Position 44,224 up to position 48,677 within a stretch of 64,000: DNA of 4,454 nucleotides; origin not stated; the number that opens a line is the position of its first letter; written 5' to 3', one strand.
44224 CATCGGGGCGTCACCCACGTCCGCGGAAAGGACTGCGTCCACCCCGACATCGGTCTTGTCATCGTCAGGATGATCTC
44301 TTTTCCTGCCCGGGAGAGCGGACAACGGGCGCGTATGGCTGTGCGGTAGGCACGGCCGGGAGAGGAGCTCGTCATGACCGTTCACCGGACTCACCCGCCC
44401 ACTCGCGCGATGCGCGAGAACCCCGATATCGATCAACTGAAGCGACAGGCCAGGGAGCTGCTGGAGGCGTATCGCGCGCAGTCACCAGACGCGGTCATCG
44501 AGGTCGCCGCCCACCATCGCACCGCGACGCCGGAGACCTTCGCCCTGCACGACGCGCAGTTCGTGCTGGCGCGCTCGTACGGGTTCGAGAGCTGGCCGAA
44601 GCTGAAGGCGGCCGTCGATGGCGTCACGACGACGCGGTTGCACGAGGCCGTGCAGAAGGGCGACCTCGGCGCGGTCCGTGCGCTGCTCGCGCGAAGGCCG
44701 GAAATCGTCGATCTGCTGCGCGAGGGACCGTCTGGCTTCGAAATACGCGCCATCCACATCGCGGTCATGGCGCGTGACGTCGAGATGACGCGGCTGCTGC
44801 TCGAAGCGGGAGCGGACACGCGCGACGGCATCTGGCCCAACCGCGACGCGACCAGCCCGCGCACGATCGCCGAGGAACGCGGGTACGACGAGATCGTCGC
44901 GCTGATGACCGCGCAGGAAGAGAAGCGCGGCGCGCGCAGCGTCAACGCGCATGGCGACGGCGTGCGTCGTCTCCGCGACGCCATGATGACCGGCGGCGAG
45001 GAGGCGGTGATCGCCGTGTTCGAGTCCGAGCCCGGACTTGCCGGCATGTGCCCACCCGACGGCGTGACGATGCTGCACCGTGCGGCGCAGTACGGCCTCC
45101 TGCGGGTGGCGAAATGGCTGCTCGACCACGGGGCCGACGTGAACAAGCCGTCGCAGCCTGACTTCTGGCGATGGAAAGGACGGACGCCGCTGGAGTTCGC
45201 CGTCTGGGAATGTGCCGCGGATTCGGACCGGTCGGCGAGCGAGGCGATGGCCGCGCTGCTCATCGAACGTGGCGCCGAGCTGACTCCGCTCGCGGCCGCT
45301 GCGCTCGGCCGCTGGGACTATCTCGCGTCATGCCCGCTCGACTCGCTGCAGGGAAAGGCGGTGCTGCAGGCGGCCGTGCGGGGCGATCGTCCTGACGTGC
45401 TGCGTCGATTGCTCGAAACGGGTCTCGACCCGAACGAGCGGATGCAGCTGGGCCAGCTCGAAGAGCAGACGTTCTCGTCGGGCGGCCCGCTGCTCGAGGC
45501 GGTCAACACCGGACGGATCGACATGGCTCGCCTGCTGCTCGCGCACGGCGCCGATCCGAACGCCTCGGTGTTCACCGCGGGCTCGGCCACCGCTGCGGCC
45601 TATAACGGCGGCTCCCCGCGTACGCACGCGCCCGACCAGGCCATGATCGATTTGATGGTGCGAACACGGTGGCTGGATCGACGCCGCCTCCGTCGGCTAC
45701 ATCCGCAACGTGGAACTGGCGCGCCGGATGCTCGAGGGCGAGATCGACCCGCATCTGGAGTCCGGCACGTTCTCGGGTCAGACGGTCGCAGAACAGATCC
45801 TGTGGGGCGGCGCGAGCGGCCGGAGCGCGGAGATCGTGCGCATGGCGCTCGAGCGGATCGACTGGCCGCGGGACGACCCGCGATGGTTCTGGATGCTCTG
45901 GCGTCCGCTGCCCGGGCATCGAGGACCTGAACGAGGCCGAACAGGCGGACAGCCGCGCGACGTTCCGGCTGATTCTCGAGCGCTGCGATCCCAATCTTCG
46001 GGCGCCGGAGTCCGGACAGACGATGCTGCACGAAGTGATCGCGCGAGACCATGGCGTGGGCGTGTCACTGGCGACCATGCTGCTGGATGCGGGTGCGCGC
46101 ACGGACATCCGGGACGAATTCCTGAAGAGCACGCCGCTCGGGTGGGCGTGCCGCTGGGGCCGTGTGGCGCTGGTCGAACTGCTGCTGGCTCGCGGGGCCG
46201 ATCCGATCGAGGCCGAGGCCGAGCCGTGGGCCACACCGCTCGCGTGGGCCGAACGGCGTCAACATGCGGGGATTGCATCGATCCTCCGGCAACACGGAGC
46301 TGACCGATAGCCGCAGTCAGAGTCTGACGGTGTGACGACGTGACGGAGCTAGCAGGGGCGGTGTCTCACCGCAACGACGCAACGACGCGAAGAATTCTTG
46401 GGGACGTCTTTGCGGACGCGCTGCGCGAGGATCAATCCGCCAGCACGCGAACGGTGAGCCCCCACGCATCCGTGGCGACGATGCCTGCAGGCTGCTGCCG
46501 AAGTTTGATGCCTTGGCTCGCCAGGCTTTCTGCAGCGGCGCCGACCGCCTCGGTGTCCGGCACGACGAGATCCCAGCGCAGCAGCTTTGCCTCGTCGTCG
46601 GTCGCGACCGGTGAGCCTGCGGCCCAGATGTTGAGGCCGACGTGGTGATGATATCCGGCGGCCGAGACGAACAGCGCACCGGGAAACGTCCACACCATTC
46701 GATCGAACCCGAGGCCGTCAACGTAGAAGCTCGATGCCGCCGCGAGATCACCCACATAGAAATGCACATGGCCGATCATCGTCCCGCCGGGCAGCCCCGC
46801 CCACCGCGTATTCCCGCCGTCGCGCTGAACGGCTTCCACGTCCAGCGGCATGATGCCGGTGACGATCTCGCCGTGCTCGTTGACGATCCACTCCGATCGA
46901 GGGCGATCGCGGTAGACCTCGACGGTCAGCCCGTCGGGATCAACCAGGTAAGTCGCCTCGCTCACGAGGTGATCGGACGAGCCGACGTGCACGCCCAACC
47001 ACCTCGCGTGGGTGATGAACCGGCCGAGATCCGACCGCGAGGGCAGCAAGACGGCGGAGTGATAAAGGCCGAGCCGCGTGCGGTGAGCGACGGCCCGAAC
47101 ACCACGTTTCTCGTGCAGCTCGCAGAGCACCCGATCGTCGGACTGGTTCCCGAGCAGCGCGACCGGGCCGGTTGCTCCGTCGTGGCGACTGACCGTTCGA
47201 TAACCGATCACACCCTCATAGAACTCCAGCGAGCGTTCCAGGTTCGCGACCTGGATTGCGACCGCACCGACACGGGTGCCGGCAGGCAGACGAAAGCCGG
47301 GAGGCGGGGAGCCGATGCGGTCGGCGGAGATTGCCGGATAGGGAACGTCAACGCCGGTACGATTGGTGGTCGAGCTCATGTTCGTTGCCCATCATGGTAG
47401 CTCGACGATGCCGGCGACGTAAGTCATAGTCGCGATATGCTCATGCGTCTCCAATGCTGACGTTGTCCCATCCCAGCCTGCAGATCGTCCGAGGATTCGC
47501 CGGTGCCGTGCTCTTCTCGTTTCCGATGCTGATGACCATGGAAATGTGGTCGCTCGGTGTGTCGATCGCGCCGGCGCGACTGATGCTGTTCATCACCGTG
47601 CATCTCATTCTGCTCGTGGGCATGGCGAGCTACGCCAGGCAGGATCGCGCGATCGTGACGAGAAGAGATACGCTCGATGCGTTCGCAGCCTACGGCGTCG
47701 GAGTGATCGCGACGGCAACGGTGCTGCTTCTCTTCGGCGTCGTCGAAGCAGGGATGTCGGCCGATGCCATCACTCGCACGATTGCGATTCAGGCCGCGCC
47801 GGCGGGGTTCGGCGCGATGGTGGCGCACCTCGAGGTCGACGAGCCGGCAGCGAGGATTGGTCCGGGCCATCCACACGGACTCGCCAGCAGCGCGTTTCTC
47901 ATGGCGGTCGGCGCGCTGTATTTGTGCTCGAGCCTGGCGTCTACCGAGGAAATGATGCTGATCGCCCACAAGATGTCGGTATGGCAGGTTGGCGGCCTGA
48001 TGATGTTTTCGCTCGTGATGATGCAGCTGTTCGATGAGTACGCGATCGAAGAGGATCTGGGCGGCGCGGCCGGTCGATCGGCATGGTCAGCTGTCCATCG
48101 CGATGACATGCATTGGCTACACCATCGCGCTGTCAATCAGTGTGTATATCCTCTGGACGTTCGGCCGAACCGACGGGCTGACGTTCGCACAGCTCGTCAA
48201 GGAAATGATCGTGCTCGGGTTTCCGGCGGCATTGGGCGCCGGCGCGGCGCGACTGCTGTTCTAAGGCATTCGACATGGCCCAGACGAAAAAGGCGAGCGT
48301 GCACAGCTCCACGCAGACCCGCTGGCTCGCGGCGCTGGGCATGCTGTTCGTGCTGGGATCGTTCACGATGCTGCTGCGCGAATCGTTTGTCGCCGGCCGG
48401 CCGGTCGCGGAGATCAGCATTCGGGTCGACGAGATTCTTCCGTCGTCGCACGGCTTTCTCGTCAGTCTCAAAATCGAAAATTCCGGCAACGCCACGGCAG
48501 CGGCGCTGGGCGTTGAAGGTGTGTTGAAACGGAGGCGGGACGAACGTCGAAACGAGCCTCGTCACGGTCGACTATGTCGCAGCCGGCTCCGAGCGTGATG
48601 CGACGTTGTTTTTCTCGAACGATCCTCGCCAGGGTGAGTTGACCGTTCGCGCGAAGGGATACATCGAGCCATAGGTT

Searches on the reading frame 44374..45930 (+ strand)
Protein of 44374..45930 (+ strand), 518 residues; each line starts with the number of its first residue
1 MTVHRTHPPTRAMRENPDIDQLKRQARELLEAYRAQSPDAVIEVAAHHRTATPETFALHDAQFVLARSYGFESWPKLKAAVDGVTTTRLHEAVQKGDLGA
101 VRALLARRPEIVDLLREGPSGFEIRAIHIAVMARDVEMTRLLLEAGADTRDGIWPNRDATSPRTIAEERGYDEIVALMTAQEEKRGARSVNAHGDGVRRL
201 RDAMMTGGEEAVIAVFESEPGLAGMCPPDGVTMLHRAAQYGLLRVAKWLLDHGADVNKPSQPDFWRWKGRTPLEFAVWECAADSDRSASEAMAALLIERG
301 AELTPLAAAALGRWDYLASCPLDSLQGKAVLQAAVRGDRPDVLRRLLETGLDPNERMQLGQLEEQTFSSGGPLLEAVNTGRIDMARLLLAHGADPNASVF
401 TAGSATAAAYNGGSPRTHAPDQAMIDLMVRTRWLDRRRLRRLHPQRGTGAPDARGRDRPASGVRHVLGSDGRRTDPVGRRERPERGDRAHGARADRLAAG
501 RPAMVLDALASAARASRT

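Call 36: search_protein_families(library=pfam, proteins=[window:44374-45930:+], max_evalue=0.001)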
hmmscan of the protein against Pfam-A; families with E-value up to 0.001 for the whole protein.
window:44374-45930:+ (518 aa): 6 families
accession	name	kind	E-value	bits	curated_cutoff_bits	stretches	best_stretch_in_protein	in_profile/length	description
PF00023.36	Ank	-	1.6e-26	91.3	21.1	2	229-258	1-30/33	Ankyrin repeat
PF12796.13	Ank_2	-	8.7e-24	84.4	27.3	3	227-303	27-86/90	Ankyrin repeats (3 copies)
PF13606.12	Ank_3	-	5.6e-22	75.6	22.3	1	229-257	1-29/30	Ankyrin repeat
PF13637.12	Ank_4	-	7.5e-20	71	22.7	1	234-278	1-39/50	Ankyrin repeats (many copies)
PF13857.12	Ank_5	-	1e-16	61.3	27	1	229-257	15-43/56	Ankyrin repeats (many copies)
PF24521.3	Ank_KRIT1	-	2e-05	24.8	80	0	328-392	47-108/149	KRIT1 ankyrin-repeats domain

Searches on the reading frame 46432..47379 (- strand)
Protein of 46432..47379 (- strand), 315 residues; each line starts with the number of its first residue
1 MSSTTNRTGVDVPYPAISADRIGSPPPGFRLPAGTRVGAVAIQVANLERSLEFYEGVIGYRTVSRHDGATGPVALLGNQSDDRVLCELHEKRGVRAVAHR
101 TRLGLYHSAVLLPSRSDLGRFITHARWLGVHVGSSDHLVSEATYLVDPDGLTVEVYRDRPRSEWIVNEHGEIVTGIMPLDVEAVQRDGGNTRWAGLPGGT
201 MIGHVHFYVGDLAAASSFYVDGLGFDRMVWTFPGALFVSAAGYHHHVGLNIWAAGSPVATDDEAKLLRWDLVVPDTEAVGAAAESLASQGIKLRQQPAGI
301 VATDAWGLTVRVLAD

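Call 36: search_protein_families(library=pfam, proteins=[window:46432-47379:-], max_evalue=0.001)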
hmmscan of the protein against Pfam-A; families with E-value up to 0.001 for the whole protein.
window:46432-47379:- (315 aa): 2 families
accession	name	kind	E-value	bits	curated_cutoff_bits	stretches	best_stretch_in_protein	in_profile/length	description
PF00903.31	Glyoxalase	-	7.7e-17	62.2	20.6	2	37-155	2-121/121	Glyoxalase/Bleomycin resistance protein/Dioxygenase superfamily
PF22677.2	Ble-like_N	-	3.5e-05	23.9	24.5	0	204-225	4-25/41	Bleomycin resistance protein-like N-terminal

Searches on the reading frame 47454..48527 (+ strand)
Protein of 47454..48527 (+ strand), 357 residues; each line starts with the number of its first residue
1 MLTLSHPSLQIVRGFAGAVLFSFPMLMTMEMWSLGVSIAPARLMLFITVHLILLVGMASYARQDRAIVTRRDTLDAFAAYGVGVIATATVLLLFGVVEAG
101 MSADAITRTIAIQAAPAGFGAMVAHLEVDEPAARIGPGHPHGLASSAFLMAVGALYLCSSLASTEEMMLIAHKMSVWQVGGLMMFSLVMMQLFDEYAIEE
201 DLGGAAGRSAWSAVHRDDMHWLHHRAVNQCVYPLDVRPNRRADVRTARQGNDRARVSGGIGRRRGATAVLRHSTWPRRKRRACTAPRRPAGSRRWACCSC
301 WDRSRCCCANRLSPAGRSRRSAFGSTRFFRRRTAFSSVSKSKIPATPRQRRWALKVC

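Call 36: search_protein_families(library=pfam, proteins=[window:47454-48527:+], max_evalue=0.001)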
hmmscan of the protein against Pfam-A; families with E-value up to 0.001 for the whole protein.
window:47454-48527:+ (357 aa): 1 family
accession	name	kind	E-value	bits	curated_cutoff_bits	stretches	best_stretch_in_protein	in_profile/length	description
PF09622.15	DUF2391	-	4.1e-35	122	22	1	11-193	2-197/275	Putative integral membrane protein (DUF2391)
